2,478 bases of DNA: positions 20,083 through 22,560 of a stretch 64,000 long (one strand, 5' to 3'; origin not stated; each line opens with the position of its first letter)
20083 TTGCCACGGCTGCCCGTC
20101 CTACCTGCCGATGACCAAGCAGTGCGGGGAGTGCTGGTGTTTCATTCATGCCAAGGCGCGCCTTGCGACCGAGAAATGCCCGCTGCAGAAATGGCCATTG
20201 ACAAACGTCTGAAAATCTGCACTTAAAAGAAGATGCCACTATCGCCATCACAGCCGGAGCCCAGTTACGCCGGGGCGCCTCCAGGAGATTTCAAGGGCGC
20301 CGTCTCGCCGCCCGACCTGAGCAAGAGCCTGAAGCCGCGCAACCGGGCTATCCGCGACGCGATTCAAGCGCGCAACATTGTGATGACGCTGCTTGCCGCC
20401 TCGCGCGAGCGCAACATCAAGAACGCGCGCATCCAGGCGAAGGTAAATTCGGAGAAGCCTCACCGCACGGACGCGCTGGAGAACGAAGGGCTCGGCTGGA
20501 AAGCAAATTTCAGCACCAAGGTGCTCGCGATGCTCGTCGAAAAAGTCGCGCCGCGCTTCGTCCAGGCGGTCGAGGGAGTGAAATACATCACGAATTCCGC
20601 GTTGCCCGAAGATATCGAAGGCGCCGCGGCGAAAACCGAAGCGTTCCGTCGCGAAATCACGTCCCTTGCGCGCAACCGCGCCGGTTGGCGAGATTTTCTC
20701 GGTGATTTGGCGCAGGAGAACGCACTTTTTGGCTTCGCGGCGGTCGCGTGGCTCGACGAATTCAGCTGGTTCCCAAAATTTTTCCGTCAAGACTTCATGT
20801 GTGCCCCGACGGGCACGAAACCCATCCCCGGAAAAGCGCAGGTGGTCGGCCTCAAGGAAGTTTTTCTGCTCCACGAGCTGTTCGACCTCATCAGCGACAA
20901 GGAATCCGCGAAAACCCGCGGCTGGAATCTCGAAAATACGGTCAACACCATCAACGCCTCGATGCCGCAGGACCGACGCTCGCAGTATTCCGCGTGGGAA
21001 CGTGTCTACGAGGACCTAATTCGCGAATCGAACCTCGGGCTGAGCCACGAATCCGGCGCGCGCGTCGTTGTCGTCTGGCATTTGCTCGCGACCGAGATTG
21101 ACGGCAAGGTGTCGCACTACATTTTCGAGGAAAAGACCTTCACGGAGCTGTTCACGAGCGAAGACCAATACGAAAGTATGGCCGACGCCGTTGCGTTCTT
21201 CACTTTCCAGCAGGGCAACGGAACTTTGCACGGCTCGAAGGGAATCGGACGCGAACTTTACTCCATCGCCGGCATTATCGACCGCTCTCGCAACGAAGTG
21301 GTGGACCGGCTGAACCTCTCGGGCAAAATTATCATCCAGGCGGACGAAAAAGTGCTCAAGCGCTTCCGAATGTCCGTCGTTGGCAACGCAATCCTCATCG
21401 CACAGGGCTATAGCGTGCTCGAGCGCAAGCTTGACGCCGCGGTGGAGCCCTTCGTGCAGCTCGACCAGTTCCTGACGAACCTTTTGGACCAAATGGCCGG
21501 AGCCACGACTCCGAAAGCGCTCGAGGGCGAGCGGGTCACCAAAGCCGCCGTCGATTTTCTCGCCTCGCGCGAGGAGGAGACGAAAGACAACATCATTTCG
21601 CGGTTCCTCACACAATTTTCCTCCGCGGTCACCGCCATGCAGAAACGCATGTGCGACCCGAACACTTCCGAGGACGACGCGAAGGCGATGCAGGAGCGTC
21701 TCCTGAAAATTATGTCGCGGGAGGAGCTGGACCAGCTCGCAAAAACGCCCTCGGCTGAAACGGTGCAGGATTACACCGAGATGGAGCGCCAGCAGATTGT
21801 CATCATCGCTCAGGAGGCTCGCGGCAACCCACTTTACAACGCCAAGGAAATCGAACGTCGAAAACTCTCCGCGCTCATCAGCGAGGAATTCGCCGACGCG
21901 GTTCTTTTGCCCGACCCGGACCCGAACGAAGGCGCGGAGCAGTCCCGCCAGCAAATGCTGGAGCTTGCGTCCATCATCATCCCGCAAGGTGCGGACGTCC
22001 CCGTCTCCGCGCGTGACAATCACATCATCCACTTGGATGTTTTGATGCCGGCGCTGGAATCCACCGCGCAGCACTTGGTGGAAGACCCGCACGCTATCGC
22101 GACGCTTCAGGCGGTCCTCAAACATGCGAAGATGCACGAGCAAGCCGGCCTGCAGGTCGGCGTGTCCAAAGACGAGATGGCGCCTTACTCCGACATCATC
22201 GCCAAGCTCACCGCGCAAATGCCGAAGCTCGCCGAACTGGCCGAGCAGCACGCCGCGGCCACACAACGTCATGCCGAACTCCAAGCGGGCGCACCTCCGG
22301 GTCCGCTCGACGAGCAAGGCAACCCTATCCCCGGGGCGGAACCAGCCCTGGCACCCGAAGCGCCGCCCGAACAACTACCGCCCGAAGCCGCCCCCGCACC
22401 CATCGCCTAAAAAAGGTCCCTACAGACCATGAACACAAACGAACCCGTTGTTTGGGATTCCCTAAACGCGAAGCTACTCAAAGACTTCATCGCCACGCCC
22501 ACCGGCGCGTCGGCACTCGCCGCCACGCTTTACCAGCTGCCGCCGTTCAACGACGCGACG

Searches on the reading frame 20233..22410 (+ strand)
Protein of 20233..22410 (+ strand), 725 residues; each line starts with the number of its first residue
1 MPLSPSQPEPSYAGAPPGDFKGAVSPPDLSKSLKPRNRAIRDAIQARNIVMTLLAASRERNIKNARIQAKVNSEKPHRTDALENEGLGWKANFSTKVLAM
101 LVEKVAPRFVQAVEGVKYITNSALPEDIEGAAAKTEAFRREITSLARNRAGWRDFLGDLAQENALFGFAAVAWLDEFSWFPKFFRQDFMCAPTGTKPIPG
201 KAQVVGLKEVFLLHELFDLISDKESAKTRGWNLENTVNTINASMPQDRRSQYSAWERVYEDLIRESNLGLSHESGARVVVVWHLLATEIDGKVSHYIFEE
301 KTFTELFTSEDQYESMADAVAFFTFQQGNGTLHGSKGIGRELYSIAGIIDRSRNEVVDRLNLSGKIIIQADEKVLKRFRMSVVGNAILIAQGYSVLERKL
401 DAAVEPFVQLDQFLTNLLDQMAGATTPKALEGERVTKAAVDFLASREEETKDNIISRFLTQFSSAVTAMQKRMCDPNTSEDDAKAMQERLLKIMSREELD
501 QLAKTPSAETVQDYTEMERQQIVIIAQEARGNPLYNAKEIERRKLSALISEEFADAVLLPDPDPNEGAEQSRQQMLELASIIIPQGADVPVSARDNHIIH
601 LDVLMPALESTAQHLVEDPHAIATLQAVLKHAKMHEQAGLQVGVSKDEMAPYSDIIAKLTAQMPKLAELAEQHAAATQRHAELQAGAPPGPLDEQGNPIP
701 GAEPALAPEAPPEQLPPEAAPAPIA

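Call 11: search_protein_families(library=phrogs, proteins=[window:20233-22410:+], max_evalue=0.001)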
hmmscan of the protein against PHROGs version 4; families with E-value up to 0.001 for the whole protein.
window:20233-22410:+ (725 aa): 0 families

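Call 12: search_dna_similar(query=window:20233-22410:+, collection=phages, mode=protein, max_rows=15)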
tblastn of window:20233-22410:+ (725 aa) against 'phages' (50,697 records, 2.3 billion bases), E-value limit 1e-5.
No match.

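Call 36: search_protein_families(library=pfam, proteins=[window:20233-22410:+], max_evalue=0.01)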
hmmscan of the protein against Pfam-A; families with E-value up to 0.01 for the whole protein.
window:20233-22410:+ (725 aa): 0 families
